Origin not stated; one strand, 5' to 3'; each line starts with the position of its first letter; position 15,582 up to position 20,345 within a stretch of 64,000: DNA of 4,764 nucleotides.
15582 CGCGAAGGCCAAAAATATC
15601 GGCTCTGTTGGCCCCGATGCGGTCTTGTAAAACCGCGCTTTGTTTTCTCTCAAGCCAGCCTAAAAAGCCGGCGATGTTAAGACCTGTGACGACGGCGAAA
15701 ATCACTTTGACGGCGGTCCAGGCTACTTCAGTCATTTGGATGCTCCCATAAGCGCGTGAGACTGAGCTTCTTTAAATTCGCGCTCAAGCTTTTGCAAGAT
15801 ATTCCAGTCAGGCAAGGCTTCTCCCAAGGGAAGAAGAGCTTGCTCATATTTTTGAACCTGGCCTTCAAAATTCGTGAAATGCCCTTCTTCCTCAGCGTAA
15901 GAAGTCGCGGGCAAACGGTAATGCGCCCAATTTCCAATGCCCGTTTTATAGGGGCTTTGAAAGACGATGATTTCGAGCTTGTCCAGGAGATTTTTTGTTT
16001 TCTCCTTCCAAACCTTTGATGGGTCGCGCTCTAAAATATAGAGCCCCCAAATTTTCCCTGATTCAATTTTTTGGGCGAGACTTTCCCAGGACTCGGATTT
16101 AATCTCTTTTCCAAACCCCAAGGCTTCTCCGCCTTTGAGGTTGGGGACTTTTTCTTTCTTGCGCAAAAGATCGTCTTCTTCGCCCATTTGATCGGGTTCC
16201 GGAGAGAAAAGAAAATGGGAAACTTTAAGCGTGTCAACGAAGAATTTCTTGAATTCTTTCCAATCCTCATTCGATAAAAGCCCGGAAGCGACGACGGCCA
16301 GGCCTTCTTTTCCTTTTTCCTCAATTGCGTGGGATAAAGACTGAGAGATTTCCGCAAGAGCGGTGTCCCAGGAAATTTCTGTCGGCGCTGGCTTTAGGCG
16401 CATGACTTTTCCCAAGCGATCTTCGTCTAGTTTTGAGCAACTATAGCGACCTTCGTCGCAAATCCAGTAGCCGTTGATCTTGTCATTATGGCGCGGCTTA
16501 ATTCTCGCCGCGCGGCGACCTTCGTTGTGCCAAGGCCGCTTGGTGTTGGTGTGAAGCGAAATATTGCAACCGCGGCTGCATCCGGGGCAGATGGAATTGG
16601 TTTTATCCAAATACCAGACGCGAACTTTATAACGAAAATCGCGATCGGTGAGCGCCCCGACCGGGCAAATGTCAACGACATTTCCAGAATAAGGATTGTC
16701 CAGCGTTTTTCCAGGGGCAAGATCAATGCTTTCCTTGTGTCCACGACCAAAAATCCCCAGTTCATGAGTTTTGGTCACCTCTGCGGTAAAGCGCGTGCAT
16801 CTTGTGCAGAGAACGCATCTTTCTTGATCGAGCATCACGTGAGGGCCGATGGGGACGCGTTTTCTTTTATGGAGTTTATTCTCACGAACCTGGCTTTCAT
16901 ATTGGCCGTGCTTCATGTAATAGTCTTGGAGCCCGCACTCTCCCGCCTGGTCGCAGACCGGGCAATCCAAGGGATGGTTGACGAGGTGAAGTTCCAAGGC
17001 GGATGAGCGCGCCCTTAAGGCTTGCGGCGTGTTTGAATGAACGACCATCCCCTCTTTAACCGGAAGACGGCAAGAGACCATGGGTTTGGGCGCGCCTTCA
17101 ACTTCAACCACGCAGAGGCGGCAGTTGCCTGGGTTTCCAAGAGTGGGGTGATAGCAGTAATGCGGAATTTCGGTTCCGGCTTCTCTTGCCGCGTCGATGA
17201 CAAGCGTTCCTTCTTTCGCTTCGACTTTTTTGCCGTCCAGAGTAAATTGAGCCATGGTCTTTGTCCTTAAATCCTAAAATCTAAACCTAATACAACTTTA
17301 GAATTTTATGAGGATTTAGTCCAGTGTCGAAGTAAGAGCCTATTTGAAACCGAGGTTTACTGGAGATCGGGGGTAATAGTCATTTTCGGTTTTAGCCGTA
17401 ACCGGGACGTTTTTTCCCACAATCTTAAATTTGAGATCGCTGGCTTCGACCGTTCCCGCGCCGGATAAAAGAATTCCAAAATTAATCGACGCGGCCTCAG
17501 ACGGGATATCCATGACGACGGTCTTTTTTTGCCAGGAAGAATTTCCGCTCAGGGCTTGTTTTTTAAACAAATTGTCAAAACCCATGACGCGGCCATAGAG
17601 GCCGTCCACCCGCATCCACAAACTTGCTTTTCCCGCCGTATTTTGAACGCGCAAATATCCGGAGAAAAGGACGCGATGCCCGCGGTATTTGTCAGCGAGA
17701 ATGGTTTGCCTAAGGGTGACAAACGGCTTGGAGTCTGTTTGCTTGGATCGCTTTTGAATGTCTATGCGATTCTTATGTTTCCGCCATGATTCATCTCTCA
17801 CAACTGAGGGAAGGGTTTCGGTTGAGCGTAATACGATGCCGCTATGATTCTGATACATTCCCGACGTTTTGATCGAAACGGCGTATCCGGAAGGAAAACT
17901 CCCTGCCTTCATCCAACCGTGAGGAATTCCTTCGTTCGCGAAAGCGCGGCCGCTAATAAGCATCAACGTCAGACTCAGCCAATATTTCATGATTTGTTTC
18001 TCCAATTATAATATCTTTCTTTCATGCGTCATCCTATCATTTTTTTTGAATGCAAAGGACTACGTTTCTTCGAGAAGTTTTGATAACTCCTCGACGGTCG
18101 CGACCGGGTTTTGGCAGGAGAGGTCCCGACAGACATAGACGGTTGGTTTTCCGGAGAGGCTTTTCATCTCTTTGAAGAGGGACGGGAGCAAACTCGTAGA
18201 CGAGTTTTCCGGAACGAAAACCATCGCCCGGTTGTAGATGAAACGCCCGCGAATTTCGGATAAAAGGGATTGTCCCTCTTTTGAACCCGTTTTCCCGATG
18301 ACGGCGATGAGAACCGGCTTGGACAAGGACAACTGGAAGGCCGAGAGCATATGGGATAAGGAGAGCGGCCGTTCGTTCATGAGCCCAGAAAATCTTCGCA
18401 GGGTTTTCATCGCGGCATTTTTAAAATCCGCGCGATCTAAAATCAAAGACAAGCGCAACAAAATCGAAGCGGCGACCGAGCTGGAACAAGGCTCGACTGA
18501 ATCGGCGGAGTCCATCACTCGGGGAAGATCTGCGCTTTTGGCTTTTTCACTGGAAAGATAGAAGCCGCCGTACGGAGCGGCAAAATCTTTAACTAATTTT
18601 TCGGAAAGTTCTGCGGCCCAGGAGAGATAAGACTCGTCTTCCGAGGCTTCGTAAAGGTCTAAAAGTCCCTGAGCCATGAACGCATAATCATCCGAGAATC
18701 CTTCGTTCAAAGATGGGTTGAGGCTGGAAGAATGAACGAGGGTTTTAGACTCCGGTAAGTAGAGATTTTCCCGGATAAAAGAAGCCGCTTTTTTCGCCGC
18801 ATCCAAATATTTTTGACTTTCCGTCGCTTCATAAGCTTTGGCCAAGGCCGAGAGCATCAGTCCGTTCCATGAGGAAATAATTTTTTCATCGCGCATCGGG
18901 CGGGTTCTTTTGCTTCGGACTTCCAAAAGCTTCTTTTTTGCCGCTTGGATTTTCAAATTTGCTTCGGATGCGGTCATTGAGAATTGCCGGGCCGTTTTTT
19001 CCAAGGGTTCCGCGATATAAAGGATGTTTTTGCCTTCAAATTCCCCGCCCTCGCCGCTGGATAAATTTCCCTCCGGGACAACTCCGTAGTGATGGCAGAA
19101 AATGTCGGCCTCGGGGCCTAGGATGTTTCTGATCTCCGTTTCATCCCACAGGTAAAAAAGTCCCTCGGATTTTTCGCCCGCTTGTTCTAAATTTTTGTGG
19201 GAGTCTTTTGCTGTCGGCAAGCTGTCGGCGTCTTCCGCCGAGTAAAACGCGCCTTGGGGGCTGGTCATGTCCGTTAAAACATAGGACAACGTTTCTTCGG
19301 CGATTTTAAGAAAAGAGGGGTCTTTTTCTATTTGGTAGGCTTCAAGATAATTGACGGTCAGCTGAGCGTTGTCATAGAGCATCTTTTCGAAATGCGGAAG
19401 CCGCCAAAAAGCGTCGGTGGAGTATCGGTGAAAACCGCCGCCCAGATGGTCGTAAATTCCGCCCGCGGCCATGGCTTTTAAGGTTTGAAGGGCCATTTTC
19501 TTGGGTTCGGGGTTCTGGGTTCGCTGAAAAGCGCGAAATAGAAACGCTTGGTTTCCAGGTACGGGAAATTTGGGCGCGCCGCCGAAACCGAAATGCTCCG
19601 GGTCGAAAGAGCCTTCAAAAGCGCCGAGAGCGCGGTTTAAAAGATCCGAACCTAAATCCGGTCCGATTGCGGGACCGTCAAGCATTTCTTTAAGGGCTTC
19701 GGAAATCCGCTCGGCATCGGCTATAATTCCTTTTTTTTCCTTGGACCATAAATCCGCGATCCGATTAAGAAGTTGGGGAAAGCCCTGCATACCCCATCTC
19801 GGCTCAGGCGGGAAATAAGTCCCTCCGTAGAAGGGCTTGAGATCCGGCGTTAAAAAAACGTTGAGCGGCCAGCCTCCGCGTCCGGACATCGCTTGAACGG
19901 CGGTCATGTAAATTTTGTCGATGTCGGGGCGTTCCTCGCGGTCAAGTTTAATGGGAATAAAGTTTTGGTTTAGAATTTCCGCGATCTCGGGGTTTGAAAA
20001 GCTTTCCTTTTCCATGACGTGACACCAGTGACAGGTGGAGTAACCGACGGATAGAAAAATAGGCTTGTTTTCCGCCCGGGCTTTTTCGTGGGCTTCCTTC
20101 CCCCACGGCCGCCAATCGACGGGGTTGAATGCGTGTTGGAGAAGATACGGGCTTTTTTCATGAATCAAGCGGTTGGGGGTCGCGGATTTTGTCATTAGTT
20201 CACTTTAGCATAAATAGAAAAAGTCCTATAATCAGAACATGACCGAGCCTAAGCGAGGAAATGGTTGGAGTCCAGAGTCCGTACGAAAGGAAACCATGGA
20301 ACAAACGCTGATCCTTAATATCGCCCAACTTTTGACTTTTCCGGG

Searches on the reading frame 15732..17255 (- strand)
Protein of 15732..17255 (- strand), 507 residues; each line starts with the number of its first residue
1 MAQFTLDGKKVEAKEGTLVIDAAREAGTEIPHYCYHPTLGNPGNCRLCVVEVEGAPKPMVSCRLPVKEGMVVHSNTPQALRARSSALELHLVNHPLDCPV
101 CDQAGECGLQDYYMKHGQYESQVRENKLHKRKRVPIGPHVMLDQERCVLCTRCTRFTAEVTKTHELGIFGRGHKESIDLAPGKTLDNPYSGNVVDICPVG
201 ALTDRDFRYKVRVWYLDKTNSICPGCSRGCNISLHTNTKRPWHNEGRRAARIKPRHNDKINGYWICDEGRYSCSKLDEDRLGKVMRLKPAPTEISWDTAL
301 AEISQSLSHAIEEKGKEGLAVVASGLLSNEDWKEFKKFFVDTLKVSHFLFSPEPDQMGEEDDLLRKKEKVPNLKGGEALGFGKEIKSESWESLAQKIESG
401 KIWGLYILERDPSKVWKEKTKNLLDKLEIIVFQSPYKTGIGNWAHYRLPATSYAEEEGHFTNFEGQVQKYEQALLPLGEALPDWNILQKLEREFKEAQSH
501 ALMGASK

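Call 29: search_protein_families(library=pfam, proteins=[window:15732-17255:-], max_evalue=0.001)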
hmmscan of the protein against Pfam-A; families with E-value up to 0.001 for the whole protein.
window:15732-17255:- (507 aa): 7 families
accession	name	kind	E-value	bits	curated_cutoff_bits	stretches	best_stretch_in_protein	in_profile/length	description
PF22117.2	Fer4_Nqo3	-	4.4e-25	88.1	27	1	137-203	1-67/67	NADH-quinone oxidoreductase subunit 3, ferredoxin-like domain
PF00384.28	Molybdopterin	-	2.6e-20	73.2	24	2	391-490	248-350/353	Molybdopterin oxidoreductase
PF13510.11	Fer2_4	-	1.4e-19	70.4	22.8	1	3-76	5-81/82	2Fe-2S iron-sulfur cluster binding domain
PF10588.14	NADH-G_4Fe-4S_3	-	1.7e-14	53.5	27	1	83-120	1-38/40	NADH-ubiquinone oxidoreductase-G iron-sulfur binding region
PF00111.32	Fer2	-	4e-08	33.5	21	1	5-53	2-48/77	2Fe-2S iron-sulfur cluster binding domain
PF04879.21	Molybdop_Fe4S4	-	2.7e-06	27.7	22.7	1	218-272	3-49/55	Molybdopterin oxidoreductase Fe4S4 domain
PF22151.2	Fer4_NDSU1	-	1.2e-05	25.2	23.8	1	246-273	23-50/51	NADH-ubiquinone oxidoreductase NDSU1/NuoG-like, 4Fe-4S domain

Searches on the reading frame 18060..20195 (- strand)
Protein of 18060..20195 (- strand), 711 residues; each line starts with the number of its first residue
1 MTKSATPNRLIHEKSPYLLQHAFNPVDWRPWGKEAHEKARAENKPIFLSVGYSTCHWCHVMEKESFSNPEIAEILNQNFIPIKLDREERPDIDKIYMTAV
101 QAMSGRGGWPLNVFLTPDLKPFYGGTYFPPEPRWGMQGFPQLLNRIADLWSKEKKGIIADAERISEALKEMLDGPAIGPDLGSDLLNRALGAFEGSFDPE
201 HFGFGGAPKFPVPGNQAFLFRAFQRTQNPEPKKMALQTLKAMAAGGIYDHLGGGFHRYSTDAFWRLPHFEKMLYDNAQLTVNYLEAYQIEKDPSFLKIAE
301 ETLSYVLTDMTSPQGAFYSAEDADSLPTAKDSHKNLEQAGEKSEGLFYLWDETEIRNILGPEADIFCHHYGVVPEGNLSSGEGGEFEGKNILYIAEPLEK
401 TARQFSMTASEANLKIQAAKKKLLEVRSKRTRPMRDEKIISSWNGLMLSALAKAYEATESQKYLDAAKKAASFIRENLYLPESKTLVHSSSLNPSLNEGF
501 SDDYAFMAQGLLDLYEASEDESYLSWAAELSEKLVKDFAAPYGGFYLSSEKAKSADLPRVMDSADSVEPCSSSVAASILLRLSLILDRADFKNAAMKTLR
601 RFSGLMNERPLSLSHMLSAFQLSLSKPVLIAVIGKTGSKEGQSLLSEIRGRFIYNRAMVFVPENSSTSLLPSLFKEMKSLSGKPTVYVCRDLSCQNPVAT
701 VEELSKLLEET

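Call 29: search_protein_families(library=pfam, proteins=[window:18060-20195:-], max_evalue=0.001)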
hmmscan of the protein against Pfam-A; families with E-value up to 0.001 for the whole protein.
window:18060-20195:- (711 aa): 7 families
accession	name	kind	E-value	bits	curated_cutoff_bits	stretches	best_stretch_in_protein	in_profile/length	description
PF03190.21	Thioredox_DsbH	-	1e-77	260.1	27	1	8-168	2-162/163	Protein of unknown function, DUF255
PF13899.12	Thioredoxin_7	-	6e-11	42.8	27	1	27-117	1-83/83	Thioredoxin-like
PF07470.19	Glyco_hydro_88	-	2.7e-09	36.9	26.6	1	443-546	30-119/352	Glycosyl Hydrolase Family 88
PF06662.19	C5-epim_C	-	6.4e-08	32.8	23.3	1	444-475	31-62/188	D-glucuronyl C5-epimerase C-terminus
PF06917.19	Pectate_lyase_2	-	3e-05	23.4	26.6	1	445-557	353-456/491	Periplasmic pectate lyase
PF07944.18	Beta-AFase-like_GH127_cat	-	0.00013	21.5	24.9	1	446-538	129-211/376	Beta-L-arabinofuranosidase, GH127 catalytic domain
PF13098.12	Thioredoxin_2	-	0.00028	21.6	27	1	39-91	1-55/104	Thioredoxin-like domain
